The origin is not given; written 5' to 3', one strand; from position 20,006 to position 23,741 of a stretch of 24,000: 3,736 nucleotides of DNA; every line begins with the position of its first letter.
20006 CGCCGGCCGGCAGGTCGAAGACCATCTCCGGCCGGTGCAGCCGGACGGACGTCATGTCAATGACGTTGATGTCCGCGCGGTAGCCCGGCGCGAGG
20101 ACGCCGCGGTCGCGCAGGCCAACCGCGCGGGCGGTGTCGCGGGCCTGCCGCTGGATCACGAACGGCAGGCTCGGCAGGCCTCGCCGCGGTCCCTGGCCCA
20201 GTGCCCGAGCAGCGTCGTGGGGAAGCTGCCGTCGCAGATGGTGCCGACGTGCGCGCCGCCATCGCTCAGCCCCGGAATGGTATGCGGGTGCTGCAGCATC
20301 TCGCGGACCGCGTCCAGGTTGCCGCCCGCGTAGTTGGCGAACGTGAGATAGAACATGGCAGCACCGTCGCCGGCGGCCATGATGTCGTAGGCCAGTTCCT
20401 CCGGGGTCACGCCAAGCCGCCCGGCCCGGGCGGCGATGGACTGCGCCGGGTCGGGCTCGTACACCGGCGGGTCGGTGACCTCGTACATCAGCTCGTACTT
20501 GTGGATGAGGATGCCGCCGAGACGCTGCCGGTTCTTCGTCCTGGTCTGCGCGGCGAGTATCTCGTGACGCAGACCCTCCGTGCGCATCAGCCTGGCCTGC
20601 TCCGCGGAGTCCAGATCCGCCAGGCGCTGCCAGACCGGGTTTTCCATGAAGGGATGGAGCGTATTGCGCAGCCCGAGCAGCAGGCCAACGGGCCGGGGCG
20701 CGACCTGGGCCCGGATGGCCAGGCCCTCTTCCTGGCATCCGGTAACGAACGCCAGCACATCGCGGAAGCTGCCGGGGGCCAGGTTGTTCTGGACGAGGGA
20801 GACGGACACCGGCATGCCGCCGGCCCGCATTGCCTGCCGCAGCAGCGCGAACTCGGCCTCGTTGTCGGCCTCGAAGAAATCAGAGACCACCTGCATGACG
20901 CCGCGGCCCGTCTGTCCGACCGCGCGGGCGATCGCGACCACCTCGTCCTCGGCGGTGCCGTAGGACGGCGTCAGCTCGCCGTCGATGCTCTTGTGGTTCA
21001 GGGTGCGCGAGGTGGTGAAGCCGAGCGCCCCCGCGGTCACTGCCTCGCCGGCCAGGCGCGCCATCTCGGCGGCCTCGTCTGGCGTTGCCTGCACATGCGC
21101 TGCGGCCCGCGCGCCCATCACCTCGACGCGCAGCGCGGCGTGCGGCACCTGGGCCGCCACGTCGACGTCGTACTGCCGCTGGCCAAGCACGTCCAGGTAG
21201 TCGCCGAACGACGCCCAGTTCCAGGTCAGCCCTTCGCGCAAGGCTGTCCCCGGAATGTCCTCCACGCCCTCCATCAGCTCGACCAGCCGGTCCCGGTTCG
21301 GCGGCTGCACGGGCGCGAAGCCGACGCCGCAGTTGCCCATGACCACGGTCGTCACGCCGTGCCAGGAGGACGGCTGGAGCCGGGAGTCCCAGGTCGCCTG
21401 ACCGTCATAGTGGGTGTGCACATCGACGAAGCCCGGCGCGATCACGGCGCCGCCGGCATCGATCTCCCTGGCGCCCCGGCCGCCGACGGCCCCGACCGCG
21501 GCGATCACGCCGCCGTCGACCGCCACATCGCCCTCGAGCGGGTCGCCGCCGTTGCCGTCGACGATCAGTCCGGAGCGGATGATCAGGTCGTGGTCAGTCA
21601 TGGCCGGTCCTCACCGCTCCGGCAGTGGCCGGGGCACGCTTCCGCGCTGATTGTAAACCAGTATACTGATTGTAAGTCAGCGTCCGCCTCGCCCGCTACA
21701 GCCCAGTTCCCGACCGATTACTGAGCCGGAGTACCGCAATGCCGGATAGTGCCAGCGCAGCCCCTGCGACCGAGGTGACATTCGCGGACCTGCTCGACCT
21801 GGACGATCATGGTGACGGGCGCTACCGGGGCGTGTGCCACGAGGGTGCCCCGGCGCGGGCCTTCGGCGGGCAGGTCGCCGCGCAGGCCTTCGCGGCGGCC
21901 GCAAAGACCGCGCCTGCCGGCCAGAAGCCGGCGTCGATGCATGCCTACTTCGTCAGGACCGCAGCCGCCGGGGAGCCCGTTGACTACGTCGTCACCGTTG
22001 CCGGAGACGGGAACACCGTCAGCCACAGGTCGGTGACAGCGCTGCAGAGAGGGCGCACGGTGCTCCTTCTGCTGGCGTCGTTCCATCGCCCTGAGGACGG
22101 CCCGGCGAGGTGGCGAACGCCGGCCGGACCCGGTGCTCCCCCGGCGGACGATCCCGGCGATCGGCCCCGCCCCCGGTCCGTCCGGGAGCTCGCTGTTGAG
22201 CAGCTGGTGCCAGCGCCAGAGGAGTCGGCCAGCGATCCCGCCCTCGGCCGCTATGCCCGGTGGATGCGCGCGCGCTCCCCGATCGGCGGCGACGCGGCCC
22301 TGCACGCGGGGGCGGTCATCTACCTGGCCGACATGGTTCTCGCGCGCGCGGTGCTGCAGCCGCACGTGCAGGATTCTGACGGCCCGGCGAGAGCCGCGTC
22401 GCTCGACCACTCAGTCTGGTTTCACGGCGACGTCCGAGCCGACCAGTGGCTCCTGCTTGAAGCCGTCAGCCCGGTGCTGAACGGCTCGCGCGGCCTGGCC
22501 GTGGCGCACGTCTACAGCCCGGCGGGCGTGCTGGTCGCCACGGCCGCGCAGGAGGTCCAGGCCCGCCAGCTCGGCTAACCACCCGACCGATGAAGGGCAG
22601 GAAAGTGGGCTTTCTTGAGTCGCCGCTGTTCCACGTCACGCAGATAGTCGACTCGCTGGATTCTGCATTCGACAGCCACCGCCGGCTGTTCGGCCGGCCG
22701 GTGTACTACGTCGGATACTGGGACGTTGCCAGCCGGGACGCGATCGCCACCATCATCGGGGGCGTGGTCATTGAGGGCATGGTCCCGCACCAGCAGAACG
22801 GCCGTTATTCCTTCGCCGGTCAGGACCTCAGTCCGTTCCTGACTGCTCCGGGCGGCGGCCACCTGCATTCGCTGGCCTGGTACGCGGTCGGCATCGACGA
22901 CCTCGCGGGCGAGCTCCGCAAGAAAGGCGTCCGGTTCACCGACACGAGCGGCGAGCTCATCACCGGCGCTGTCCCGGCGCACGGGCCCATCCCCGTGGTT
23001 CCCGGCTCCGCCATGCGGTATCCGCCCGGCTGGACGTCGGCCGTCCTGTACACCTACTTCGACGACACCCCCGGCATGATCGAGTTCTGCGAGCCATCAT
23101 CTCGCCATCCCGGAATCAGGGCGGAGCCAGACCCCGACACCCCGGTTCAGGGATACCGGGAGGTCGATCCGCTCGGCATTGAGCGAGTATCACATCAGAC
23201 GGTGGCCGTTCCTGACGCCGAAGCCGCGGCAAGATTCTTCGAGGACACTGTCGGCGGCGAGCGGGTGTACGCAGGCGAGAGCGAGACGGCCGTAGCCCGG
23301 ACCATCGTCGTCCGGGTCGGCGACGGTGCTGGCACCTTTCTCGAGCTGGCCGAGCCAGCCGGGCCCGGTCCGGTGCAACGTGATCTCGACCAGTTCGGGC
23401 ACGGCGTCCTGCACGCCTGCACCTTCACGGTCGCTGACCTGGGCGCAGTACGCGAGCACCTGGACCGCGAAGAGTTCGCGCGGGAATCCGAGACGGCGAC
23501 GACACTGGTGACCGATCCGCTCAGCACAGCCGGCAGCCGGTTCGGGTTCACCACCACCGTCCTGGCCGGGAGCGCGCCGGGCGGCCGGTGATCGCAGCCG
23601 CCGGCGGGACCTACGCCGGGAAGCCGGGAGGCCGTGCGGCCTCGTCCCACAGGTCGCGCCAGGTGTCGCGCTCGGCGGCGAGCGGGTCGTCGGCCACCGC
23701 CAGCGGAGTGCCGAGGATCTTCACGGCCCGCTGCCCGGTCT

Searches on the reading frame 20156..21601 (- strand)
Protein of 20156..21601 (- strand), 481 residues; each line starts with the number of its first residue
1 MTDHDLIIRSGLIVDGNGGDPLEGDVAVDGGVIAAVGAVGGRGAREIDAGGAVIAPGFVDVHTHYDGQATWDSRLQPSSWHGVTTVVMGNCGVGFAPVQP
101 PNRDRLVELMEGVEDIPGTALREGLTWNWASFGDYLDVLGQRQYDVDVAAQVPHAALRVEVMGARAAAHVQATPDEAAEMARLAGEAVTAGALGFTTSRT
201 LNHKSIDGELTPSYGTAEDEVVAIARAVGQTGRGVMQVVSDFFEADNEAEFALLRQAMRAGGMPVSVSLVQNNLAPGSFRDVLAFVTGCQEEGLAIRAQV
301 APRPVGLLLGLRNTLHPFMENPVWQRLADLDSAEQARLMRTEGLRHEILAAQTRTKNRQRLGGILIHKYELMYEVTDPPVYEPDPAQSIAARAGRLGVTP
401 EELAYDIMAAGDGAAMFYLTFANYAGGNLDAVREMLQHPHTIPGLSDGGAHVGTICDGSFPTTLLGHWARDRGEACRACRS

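Call 67: search_protein_families(library=pfam, proteins=[window:20156-21601:-], max_evalue=0.00001)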
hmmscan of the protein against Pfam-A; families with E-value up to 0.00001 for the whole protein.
window:20156-21601:- (481 aa): 1 family
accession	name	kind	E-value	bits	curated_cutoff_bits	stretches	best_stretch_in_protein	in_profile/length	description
PF07969.17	Amidohydro_3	-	3.8e-36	126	29.7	1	45-474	1-399/472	Amidohydrolase family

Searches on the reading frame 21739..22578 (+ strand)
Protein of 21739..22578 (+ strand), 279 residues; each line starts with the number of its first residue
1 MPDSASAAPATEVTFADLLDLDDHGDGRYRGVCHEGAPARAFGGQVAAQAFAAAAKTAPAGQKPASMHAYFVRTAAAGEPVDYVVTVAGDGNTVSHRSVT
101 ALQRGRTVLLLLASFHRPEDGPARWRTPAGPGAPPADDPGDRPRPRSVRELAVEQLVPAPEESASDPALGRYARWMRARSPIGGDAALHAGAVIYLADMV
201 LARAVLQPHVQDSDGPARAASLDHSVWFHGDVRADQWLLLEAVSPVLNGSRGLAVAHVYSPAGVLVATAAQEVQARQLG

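Call 67: search_protein_families(library=pfam, proteins=[window:21739-22578:+], max_evalue=0.00001)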
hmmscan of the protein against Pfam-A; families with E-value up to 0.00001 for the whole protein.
window:21739-22578:+ (279 aa): 3 families
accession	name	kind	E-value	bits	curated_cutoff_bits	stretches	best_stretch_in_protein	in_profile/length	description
PF20789.3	4HBT_3C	-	1.7e-22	80.6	24.1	1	133-273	4-138/140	Acyl-CoA thioesterase C-terminal domain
PF02551.21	Acyl_CoA_thio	-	3.4e-18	66.2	21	1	174-272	33-130/132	Acyl-CoA thioesterase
PF13622.12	4HBT_3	-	3.6e-16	59.6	24.3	1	40-116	10-83/83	Acyl-CoA thioesterase N-terminal domain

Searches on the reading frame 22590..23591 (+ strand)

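Call 67: search_protein_families(library=pfam, proteins=[window:22590-23591:+], max_evalue=0.00001)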
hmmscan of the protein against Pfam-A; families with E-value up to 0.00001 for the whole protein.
window:22590-23591:+ (333 aa): 3 families
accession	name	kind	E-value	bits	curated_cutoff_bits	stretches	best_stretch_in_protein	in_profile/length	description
PF13669.12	Glyoxalase_4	-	1.7e-11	44.8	27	1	202-297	2-92/109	Glyoxalase/Bleomycin resistance protein/Dioxygenase superfamily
PF00903.31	Glyoxalase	-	5.1e-08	33.8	20.6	1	200-295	2-92/121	Glyoxalase/Bleomycin resistance protein/Dioxygenase superfamily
PF13468.12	Glyoxalase_3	-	8.4e-06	26.4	25.1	0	201-328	2-123/176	Glyoxalase-like domain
